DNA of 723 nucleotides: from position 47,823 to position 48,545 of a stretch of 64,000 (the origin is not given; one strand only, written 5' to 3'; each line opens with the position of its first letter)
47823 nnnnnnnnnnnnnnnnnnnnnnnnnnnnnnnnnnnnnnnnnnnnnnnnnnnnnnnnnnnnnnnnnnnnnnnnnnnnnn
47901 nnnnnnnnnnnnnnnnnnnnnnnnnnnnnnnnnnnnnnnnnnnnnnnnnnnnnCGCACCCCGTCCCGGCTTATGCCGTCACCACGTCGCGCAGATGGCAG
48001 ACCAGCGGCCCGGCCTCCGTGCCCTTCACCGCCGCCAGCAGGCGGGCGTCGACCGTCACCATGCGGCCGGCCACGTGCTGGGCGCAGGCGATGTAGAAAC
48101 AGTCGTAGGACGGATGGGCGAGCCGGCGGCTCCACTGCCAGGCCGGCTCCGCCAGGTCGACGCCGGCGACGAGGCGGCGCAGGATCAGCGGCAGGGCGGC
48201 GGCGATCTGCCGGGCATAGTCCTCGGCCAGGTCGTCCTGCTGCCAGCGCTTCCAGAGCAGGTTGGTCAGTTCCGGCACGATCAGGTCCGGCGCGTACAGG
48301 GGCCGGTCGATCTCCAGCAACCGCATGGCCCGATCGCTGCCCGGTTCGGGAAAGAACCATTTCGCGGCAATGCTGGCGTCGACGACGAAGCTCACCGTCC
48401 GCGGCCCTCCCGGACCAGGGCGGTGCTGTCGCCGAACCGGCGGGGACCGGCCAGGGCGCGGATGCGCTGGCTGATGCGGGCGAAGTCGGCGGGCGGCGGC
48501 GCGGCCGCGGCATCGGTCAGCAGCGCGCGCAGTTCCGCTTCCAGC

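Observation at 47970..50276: VapBC toxin-antitoxin module sits between imuB and dnaE2 in a LexA-box-fronted mutagenesis cassette that has no imuA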

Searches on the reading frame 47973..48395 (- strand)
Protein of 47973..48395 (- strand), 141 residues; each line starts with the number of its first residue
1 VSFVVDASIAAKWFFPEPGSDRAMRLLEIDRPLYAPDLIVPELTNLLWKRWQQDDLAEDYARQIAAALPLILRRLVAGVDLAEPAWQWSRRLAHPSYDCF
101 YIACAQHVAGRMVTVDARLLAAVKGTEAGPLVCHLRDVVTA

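Call 5: search_protein_families(library=pfam, proteins=[window:47973-48395:-], max_evalue=0.01)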
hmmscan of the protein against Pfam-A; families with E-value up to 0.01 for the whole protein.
window:47973-48395:- (141 aa): 1 family
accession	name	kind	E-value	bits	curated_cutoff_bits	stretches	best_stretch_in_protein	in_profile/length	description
PF01850.27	PIN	-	2.8e-11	44.5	23.6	1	4-120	2-115/120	PIN domain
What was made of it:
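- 47970..48395 (-): vapC, PIN-domain toxin (141 aa, GTG start overlapping the vapB stop). PF01850, 2.8e-11 (call 5).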

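Call 6: search_protein_families(library=ncbifam, proteins=[window:47973-48395:-], max_evalue=0.01)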
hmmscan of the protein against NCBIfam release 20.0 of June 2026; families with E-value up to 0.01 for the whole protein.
window:47973-48395:- (141 aa): 0 families

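Call 8: find_encoding_contigs(protein=window:47973-48395:-, flank=10000, max_places=10)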
Protein window:47973-48395:- (141 aa): 8 contigs read that carry it; 8 places shown.
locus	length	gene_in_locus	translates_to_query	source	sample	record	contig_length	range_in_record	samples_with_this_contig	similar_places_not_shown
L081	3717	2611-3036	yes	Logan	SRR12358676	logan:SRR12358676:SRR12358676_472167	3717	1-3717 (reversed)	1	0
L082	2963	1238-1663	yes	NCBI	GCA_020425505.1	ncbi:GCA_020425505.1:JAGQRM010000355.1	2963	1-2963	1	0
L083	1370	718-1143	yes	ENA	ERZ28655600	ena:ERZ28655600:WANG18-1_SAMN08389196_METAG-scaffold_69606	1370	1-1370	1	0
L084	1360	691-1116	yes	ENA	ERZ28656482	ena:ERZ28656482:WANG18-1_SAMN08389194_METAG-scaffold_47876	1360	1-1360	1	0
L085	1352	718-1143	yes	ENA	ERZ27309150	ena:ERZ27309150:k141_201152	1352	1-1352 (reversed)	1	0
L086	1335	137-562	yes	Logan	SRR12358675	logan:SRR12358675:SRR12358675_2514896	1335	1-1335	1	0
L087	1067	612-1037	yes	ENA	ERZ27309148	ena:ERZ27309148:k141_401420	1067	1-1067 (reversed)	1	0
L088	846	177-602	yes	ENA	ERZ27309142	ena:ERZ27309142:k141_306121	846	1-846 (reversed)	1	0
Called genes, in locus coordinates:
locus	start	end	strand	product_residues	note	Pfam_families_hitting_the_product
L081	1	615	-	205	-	?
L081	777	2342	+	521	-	PF00817:IMS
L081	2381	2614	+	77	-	PF22513:FitA-like_RHH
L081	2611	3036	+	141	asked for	PF01850:PIN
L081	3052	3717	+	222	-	?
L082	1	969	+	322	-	?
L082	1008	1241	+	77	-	PF22513:FitA-like_RHH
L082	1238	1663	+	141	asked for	PF01850:PIN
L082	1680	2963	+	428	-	PF02811:PHP, PF07733:DNA_pol3_alpha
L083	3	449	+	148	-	?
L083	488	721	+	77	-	PF22513:FitA-like_RHH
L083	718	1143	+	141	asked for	PF01850:PIN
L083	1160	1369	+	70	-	?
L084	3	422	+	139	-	?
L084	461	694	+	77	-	PF22513:FitA-like_RHH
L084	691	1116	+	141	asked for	PF01850:PIN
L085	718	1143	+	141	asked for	PF01850:PIN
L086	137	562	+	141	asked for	PF01850:PIN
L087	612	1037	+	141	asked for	PF01850:PIN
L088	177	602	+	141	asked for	PF01850:PIN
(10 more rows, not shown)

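Call 19: find_homologous_proteins(query=window:47973-48395:-, max_evalue=0.00001)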
Query seq(141 aa) (141 aa): 32 proteins with E <= 0.00001 among 138 candidates.
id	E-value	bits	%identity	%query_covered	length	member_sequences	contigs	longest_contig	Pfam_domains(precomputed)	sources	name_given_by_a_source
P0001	4.9e-89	314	100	100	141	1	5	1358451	PF01850.28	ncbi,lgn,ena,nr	ncbi:MAG: type II toxin-antitoxin system VapC family toxin [Alphaproteobacteria bacterium]|nr:type I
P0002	1.1e-77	277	87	99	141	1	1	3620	PF01850.28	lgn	-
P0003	6.4e-61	222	70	100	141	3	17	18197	PF01850.28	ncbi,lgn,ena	-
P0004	7.4e-61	222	71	100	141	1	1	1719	PF01850.28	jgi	-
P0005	6.0e-59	216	69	100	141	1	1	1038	PF01850.28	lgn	-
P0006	2.0e-57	211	69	100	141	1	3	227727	PF01850.28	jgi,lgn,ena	-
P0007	7.8e-54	200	66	100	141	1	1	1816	PF01850.28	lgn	-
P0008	1.1e-37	147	54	100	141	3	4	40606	PF01850.28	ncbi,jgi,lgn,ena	jgi:predicted nucleic acid-binding protein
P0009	4.3e-37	145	53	100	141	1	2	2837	PF01850.28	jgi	jgi:predicted nucleic acid-binding protein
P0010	1.1e-32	131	49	100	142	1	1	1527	PF01850.28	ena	-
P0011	4.0e-31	126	48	99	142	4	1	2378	PF01850.28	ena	-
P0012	7.5e-28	115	47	96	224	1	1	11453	PF01850.28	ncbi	ncbi:MAG: type II toxin-antitoxin system VapC family toxin, partial [Kiloniellales bacterium]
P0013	1.2e-25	108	43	98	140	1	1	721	PF01850.28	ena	-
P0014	1.3e-23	102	43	97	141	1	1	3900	PF01850.28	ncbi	-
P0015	3.3e-20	91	44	83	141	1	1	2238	PF01850.28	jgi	jgi:predicted nucleic acid-binding protein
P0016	3.7e-20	90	37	90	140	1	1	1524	PF01850.28,PF10130.16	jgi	jgi:predicted nucleic acid-binding protein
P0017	8.2e-20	89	42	98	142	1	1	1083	PF01850.28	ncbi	-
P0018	1.1e-19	89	42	90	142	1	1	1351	PF01850.28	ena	-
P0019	7.2e-19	86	41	90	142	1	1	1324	PF01850.28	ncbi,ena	-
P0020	6.5e-18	83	42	89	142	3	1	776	PF01850.28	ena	-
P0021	4.3e-17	80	42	89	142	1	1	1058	PF01850.28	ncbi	-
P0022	5.9e-17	80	39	91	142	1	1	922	PF01850.28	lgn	-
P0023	2.3e-16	78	38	93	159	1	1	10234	PF01850.28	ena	-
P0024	8.7e-16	76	35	89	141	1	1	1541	PF01850.28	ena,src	-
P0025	8.8e-16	76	35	89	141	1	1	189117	PF01850.28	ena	-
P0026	2.5e-15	75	34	89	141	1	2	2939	PF01850.28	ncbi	-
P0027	4.4e-15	74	34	89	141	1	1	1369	PF01850.28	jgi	-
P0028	3.0e-14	71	37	96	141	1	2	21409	PF01850.28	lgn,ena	-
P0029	2.8e-13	68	36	96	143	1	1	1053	PF01850.28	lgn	-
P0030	3.2e-12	65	37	88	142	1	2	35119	PF01850.28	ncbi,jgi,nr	ncbi:MAG: PIN domain-containing protein [Gaiellales bacterium]|nr:MAG: PIN domain-containing protein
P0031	1.1e-10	60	35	91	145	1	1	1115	PF01850.28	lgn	-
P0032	2.0e-10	59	37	95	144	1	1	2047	PF01850.28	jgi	jgi:predicted nucleic acid-binding protein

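Call 20: find_encoding_contigs(protein=P0012, flank=6000, max_places=2)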
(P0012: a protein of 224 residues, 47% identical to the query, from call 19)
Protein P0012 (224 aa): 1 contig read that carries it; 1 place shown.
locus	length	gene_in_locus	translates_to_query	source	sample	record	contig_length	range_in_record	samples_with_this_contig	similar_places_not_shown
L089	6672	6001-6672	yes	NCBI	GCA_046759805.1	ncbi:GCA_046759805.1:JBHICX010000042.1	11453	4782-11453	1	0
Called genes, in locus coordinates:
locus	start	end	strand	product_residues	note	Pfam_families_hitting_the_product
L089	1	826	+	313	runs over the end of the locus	PF00892:EamA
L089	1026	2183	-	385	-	PF04909:Amidohydro_2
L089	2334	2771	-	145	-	-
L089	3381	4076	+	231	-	-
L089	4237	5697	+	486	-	-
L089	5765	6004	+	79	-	PF22513:FitA-like_RHH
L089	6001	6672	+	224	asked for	PF01850:PIN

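Call 21: find_encoding_contigs(protein=P0014, flank=6000, max_places=2)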
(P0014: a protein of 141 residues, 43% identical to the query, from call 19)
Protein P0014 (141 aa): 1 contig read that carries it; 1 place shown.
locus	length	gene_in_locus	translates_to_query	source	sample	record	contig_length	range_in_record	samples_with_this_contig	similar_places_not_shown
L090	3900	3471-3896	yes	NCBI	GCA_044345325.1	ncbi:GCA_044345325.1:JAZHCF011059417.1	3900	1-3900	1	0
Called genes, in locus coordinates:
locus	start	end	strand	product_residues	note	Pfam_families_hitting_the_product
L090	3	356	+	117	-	?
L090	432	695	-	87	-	-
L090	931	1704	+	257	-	-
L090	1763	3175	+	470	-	-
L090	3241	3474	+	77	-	PF22513:FitA-like_RHH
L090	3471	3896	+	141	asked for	PF01850:PIN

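Call 22: find_encoding_contigs(protein=P0023, flank=6000, max_places=2)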
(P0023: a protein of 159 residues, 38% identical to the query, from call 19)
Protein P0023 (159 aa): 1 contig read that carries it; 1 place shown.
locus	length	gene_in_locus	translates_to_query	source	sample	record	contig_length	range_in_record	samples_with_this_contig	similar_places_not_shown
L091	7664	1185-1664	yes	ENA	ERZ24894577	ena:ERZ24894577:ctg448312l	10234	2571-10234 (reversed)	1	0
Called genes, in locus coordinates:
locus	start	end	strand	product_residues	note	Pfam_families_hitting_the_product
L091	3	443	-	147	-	?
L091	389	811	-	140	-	-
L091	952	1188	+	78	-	PF22513:FitA-like_RHH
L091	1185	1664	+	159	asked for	PF01850:PIN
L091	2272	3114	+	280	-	-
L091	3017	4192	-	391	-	PF01717:Meth_synt_2 (faint)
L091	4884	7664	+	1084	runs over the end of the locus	-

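Call 23: find_encoding_contigs(protein=P0025, flank=6000, max_places=2)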
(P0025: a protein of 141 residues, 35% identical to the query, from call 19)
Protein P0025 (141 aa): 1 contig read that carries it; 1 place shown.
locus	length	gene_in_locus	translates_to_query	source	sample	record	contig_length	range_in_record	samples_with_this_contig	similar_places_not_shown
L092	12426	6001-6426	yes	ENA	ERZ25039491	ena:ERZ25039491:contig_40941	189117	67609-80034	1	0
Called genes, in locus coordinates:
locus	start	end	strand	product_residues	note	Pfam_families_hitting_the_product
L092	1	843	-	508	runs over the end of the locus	PF01590:GAF, PF13185:GAF_2, PF00158:Sigma54_activat, PF14532:Sigma54_activ_2, PF07728:AAA_5, PF25601:AAA_lid_14, PF02954:HTH_8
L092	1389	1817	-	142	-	PF01951:Archease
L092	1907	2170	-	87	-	PF05016:ParE_toxin (weak), PF06769:YoeB_toxin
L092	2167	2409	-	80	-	PF02604:PhdYeFM_antitox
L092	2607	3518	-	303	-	PF02492:cobW, PF07683:CobW_C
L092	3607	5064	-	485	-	PF01139:RtcB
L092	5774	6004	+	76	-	PF22513:FitA-like_RHH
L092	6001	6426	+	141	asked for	PF01850:PIN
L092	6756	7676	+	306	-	PF00480:ROK, PF01869:BcrAD_BadFG (faint), PF02685:Glucokinase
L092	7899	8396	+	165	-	PF20432:Xre-like-HTH, PF09722:Xre_MbcA_ParS_C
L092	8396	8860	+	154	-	PF08808:RES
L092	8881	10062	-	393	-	PF13365:Trypsin_2, PF10459:Peptidase_S46 (faint), PF08238:Sel1 (faint)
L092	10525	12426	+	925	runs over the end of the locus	PF13426:PAS_9, PF08447:PAS_3, PF00989:PAS, PF08448:PAS_4, PF13426:PAS_9, PF00989:PAS, PF08447:PAS_3, PF08448:PAS_4, +11 more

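Call 24: find_encoding_contigs(protein=P0028, flank=6000, max_places=2)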
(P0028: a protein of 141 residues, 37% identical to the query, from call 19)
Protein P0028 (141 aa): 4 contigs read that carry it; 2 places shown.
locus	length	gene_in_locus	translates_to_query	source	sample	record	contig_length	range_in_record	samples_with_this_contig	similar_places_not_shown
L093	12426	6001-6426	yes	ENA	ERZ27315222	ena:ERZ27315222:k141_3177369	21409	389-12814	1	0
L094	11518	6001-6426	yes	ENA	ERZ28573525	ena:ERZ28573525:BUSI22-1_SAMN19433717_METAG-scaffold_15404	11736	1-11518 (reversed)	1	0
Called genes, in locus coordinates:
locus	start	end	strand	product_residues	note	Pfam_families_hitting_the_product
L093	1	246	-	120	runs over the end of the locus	PF01502:PRA-CH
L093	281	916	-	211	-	PF01227:GTP_cyclohydroI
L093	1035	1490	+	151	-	PF01592:NifU_N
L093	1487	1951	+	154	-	PF07883:Cupin_2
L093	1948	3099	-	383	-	PF07690:MFS_1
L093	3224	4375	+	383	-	PF00144:Beta-lactamase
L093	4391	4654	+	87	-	PF11730:DUF3297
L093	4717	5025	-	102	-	-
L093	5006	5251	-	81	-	-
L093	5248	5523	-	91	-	PF13470:PIN_3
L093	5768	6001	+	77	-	PF22513:FitA-like_RHH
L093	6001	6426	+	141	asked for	PF01850:PIN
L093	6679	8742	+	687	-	PF02897:Peptidase_S9_N, PF00326:Peptidase_S9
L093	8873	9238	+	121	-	PF00507:Oxidored_q4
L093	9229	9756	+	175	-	PF01058:Oxidored_q6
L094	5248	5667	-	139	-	PF01850:PIN (weak), PF13470:PIN_3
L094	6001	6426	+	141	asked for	PF01850:PIN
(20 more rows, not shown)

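Call 25: find_encoding_contigs(protein=P0030, flank=6000, max_places=2)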
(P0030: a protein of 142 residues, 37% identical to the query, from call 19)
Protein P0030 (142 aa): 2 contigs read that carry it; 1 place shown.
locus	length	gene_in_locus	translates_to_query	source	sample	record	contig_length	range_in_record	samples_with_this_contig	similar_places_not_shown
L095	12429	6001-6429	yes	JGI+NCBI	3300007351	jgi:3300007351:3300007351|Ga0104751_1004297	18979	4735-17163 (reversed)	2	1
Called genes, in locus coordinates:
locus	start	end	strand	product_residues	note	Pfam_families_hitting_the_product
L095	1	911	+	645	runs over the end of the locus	PF00890:FAD_binding_2 (weak), PF01266:DAO (weak), PF07992:Pyr_redox_2 (weak), PF12831:FAD_oxidored, PF13450:NAD_binding_8 (weak), PF12837:Fer4_6, PF12838:Fer4_7, PF14697:Fer4_21, +7 more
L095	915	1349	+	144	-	PF02662:FlpD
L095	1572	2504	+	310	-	PF12838:Fer4_7 (faint), PF13237:Fer4_10 (faint), PF00037:Fer4 (faint), PF12797:Fer4_2 (faint), PF13183:Fer4_8, PF13187:Fer4_9 (weak), PF13534:Fer4_17 (weak)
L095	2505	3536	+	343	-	PF12797:Fer4_2 (faint), PF00037:Fer4 (faint), PF13183:Fer4_8 (faint), PF13237:Fer4_10 (faint), PF17179:Fer4_22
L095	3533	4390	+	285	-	PF00175:NAD_binding_1, PF10418:DHODB_Fe-S_bind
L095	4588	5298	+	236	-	-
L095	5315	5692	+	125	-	-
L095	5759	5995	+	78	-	PF22513:FitA-like_RHH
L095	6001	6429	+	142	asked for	PF01850:PIN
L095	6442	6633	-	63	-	-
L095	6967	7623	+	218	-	PF13483:Lactamase_B_3, PF12706:Lactamase_B_2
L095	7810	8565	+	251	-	PF06750:A24_N_bact, PF01478:Peptidase_A24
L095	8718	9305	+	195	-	PF13428:TPR_14 (faint), PF23914:TPR_CcmH_CycH (faint), PF07719:TPR_2 (faint), PF13174:TPR_6 (faint), PF13432:TPR_16 (weak), PF13371:TPR_9 (weak), PF13424:TPR_12 (weak), PF13432:TPR_16, +5 more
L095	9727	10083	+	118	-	PF02381:MraZ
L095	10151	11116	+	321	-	PF01795:Methyltransf_5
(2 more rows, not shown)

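Call 26: find_encoding_contigs(protein=P0015, flank=6000, max_places=2)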
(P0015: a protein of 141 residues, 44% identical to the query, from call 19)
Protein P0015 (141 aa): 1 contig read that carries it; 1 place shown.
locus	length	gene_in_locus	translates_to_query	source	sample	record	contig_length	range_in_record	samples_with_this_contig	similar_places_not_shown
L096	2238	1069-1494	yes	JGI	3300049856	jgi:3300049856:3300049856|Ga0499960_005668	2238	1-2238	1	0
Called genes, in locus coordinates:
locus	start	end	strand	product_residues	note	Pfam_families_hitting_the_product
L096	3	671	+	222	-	?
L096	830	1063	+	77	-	PF22513:FitA-like_RHH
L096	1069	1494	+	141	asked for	PF01850:PIN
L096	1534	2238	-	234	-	PF13487:HD_5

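Call 27: find_encoding_contigs(protein=P0026, flank=6000, max_places=2)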
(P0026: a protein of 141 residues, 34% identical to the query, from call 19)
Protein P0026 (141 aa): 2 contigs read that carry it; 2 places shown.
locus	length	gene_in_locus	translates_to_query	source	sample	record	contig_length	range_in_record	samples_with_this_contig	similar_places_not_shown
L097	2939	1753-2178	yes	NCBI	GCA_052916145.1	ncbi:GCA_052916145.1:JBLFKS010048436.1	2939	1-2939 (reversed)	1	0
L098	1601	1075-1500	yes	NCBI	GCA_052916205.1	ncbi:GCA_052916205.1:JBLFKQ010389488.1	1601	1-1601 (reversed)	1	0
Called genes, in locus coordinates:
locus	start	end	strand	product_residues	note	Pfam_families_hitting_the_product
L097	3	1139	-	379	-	?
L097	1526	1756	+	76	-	PF22513:FitA-like_RHH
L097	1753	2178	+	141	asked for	PF01850:PIN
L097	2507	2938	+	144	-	?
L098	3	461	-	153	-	?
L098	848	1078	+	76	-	PF22513:FitA-like_RHH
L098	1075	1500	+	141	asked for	PF01850:PIN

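Call 32: find_related_loci(query=A1, collection=metagenome_contigs, flank=6000)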
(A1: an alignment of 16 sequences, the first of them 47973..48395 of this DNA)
Query A1 (141 aa) in metagenome_contigs; peptide patterns used: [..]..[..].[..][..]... (x = any residue, [..] = any of these).
600 stretches matched a pattern (row limit reached: there are more); 470 encode a relative of the query (tblastn E <= 1e-3); the best 80 are kept; 80 distinct loci.
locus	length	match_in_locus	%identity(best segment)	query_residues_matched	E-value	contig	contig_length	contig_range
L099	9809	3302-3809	69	1-141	1e-60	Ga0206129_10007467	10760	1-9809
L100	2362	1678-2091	41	1-138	9e-30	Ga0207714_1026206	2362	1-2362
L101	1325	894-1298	44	1-135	6e-29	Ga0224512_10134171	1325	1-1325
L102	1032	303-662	41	1-120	6e-28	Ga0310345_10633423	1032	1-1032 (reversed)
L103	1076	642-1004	44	1-121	1e-27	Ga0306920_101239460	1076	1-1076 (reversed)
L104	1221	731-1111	43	1-127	4e-27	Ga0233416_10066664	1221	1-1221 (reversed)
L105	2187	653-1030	40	1-126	3e-26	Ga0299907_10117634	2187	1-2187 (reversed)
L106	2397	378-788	42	1-137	4e-26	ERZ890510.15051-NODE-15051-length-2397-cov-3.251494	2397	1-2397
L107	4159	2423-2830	38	3-138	6e-26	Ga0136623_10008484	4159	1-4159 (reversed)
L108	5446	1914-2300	39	1-129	8e-26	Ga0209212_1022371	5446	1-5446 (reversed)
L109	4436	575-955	41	1-127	7e-26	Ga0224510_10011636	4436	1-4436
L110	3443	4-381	40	4-129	1e-25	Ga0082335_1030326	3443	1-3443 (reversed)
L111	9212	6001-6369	40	2-124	2e-25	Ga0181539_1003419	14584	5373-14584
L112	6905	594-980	38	1-129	6e-25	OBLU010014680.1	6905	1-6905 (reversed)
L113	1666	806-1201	43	1-131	4e-25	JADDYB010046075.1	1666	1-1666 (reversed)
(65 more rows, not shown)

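Call 53: search_solved_structures(query=window:47973-48395:-, max_evalue=1, show_alignments=2)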
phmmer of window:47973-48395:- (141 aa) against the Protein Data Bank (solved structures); distinct sequences matched with E-value up to 1: 1.
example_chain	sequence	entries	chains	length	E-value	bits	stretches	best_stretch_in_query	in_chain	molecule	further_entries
2fe1_A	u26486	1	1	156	1e-09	41.9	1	1-120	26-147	conserved hypothetical protein PAE0151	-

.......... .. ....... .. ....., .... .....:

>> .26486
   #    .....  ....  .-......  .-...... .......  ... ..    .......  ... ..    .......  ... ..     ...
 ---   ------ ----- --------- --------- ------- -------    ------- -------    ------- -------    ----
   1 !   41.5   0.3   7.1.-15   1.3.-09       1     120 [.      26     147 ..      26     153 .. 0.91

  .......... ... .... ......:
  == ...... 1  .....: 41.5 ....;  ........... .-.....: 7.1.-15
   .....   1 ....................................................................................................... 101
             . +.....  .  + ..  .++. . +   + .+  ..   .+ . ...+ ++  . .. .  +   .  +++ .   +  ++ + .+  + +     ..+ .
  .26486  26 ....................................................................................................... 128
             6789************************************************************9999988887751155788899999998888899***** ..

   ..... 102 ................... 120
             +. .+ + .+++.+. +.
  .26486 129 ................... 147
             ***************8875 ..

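Call 68: find_encoding_contigs(protein=P0002, flank=4000, max_places=2)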
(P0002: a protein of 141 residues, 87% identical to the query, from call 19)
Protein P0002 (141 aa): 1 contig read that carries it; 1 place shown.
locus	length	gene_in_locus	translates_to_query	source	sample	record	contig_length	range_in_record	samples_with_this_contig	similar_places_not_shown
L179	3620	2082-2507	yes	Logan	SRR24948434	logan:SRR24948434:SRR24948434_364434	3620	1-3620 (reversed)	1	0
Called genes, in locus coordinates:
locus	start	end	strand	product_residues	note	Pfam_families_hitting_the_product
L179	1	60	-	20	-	?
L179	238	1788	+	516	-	PF00817:IMS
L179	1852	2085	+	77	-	PF22513:FitA-like_RHH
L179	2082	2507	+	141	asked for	PF01850:PIN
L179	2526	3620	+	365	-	?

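Call 69: find_encoding_contigs(protein=P0007, flank=4000, max_places=2)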
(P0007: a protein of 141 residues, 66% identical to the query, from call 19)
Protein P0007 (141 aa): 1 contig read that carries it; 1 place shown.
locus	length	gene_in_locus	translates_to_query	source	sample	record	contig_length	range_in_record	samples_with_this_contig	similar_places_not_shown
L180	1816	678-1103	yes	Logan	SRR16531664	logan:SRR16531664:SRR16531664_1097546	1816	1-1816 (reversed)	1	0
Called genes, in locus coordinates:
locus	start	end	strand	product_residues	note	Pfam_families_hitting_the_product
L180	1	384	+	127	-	?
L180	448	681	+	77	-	PF22513:FitA-like_RHH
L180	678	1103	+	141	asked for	PF01850:PIN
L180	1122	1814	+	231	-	?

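Call 73: predict_structure(alignment_id=A2)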
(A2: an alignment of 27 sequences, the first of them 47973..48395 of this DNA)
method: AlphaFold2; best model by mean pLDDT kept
length: 141 residues; sequences in the alignment: 27
mean_pLDDT: 95.6   pTM: 0.88
mean pLDDT of the five models: 95.6, 95.6, 95.1, 94.3, 93.8
residues with pLDDT >= 90: 138; 70-90: 2; 50-70: 1; < 50: 0
segments of 3 or more residues with pLDDT < 50: none
pLDDT, mean of each block of 10 residues (from residue 1): 95 94 95 97 96 95 94 96 98 97 98 96 98 93 60
secondary structure, 60 per line:
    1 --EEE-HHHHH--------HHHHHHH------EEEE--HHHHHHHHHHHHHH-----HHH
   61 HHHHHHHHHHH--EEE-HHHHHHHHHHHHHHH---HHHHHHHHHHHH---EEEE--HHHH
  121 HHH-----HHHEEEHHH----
elements in order: E3-5 H7-11 H20-26 E33-36 H39-52 H58-71 E74-76 H78-92 H96-107 E111-114 H117-123 E132-134
